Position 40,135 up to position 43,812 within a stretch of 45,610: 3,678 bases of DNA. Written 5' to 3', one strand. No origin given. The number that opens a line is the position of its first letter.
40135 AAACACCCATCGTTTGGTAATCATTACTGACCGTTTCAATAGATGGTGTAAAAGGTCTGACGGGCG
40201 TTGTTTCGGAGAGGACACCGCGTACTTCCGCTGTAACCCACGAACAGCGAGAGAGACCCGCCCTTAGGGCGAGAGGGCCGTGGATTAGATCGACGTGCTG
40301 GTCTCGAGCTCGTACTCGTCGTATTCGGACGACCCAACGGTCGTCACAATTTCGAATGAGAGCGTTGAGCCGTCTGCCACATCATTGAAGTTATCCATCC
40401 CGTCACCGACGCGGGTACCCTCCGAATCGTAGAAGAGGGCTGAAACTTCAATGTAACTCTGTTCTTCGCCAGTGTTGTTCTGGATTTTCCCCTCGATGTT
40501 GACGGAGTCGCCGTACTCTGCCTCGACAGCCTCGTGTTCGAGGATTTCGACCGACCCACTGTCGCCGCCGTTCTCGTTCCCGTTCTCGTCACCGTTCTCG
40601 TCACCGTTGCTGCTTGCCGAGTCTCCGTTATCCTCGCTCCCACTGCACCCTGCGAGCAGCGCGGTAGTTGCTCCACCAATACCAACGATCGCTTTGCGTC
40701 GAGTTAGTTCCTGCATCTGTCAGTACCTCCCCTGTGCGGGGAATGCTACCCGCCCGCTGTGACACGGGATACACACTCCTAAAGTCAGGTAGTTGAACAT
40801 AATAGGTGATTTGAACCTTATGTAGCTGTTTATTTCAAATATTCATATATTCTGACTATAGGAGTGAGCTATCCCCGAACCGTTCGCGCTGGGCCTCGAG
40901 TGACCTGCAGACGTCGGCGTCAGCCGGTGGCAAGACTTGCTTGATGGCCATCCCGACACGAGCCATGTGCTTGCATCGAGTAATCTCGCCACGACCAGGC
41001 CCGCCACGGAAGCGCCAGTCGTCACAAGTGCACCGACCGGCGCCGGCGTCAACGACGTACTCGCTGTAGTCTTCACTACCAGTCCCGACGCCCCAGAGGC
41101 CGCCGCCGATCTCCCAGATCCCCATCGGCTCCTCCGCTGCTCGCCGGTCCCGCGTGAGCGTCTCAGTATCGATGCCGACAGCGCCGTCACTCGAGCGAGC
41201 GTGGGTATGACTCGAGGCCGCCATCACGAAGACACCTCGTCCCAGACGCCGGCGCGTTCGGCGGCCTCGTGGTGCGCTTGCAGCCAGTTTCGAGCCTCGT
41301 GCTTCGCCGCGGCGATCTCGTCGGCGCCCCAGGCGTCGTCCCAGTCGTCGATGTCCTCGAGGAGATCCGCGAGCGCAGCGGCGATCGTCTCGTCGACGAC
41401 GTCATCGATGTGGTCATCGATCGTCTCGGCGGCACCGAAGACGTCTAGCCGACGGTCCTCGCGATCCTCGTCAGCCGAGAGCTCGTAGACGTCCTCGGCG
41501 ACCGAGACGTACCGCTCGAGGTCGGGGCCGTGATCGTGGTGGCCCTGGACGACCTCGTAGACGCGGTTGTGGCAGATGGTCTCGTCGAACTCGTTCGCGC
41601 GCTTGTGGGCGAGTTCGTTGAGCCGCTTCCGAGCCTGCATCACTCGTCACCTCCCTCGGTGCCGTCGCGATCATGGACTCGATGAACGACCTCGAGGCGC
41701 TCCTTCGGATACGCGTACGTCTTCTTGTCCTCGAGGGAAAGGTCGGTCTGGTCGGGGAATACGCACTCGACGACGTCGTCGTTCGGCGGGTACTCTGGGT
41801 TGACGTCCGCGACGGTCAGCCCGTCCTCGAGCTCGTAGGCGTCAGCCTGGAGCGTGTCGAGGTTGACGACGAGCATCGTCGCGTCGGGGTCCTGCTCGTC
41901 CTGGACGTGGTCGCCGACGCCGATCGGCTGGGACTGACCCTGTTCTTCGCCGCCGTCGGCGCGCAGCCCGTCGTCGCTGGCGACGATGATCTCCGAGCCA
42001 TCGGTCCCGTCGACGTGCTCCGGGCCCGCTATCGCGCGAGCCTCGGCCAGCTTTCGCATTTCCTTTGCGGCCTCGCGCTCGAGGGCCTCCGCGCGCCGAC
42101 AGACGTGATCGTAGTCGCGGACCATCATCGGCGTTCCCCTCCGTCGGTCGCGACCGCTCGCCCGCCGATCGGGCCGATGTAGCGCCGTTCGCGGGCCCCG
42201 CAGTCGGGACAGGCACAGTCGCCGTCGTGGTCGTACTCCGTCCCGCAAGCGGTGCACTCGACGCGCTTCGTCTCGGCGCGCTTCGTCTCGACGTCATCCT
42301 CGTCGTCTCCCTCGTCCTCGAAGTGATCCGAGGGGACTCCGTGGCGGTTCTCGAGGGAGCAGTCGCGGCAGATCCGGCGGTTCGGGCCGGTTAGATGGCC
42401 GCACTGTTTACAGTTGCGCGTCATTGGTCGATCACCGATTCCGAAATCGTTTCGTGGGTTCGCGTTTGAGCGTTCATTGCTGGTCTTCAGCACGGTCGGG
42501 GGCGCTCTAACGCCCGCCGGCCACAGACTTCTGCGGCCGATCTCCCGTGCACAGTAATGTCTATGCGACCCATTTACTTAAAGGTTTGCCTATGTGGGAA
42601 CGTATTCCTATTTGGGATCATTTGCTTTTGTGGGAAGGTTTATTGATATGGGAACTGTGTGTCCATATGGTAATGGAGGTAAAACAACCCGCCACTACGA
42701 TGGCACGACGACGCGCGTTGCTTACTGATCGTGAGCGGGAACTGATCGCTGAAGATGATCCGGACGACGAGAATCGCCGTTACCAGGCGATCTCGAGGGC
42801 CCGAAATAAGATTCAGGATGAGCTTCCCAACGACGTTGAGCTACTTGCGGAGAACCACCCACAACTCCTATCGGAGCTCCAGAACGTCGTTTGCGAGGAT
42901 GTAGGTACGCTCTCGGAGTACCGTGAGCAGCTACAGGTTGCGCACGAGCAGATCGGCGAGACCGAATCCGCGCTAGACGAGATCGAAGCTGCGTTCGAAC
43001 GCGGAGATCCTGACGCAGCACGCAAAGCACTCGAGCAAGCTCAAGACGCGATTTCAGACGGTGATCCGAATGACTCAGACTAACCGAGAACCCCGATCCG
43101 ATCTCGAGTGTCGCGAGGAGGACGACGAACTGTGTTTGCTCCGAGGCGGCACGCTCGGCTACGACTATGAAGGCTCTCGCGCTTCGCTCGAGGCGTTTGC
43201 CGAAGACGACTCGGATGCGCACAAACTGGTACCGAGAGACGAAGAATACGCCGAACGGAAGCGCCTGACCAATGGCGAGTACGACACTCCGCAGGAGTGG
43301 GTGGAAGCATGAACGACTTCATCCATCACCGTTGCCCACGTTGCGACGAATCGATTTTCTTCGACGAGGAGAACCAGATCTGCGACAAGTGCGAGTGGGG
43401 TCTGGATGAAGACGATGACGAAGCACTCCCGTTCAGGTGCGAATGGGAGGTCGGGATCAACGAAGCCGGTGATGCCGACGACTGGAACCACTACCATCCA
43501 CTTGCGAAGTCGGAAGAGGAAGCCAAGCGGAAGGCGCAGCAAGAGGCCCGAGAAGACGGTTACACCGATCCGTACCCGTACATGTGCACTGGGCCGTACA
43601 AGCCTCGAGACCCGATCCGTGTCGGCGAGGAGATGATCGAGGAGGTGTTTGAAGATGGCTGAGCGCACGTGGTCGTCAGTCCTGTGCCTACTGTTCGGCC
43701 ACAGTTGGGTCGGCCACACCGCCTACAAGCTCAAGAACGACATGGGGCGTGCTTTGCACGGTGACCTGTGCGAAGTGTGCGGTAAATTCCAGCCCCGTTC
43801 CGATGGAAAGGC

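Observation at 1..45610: Complete haloarchaeal siphovirus-like genome with plasmid-type maintenance genes and no visible integrase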

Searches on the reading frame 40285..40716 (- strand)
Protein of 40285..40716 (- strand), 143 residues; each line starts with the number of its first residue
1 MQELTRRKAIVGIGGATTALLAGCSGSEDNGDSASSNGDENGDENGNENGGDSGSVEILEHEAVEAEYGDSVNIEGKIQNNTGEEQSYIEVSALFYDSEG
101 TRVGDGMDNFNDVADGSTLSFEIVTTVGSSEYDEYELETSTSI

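Call 63: search_protein_families(library=pfam, max_evalue=1, proteins=[window:40285-40716:-])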
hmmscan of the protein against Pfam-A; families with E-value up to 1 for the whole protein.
window:40285-40716:- (143 aa): 2 families
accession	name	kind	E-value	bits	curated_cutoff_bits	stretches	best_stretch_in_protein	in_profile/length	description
PF11906.13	DUF3426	-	0.0019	18.7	27.7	1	60-104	55-101/147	Protein of unknown function (DUF3426)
PF24381.1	DUF7537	-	0.018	15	31.7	1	20-137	12-136/258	Family of unknown function (DUF7537)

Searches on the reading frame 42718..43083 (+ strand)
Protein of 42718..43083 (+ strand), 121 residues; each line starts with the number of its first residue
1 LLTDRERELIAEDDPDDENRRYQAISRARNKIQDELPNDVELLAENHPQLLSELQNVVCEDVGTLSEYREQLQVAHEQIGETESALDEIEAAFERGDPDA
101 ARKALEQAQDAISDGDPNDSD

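Call 63: search_protein_families(library=pfam, max_evalue=1, proteins=[window:42718-43083:+])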
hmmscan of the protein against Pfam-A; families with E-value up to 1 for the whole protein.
window:42718-43083:+ (121 aa): 24 families
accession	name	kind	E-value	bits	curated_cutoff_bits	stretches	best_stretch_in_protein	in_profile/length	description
PF10938.13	YfdX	-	0.001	19.5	26.6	1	79-112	110-143/149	YfdX protein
PF22888.1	FIMAH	-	0.0069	17.4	24.8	1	65-115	8-58/81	FIMAH domain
PF14357.11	DUF4404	-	0.0071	17.4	27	1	26-58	42-75/83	Domain of unknown function (DUF4404)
PF07926.17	TPR_MLP1_2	-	0.0086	16.5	36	1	22-95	17-89/129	TPR/MLP1/MLP2-like protein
PF13432.12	TPR_16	-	0.013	16.4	32.7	1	87-110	2-25/65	Tetratricopeptide repeat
PF06160.17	EzrA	-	0.021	13.6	39.6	1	67-112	158-203/557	Septation ring formation regulator, EzrA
PF06936.16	Selenoprotein_S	-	0.023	15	29.8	1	8-69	68-129/192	Selenoprotein S (SelS)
PF14276.11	DUF4363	-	0.025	15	27.5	1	77-114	9-46/107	Domain of unknown function (DUF4363)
PF22360.1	SbsC_spectrin-like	-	0.027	15.6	26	1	86-113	10-37/62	SbsC,spectrin-like repeat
PF08590.15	DUF1771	-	0.031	15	28.7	1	75-110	8-43/64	Domain of unknown function (DUF1771)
PF13428.12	TPR_14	-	0.049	14.8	23.5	1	90-109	9-28/44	Tetratricopeptide repeat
PF07721.20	TPR_4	-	0.054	14.6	27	1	87-107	6-26/26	Tetratricopeptide repeat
PF02321.23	OEP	-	0.095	12.9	22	1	68-110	119-166/187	Outer membrane efflux protein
PF14559.12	TPR_19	-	0.11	13.3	25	1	84-112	27-55/68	Tetratricopeptide repeat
PF01920.25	Prefoldin_2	-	0.11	12.9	27.6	1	64-94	13-43/106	Prefoldin subunit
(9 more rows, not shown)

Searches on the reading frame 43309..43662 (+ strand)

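Call 63: search_protein_families(library=pfam, max_evalue=1, proteins=[window:43309-43662:+])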
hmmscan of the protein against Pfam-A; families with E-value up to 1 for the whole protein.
window:43309-43662:+ (117 aa): 6 families
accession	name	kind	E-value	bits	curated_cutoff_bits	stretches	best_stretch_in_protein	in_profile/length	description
PF03660.19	PHF5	-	0.03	15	26.7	1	7-33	28-54/104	PHF5-like protein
PF12773.13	DZR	-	0.057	14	27.3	1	6-29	24-45/45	Double zinc ribbon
PF18912.6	DZR_2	-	0.061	13.6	27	1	7-32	8-31/56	Double zinc ribbon domain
PF13248.11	Zn_ribbon_3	-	0.094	12.7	27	1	8-29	4-23/26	zinc-ribbon domain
PF10005.14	Zn_ribbon_DZR_6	-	0.15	13.2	23.4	1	7-32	2-25/93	zinc-ribbon domain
PF14120.11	YhzD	-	0.42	11.1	27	1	66-87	23-44/61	YhzD-like protein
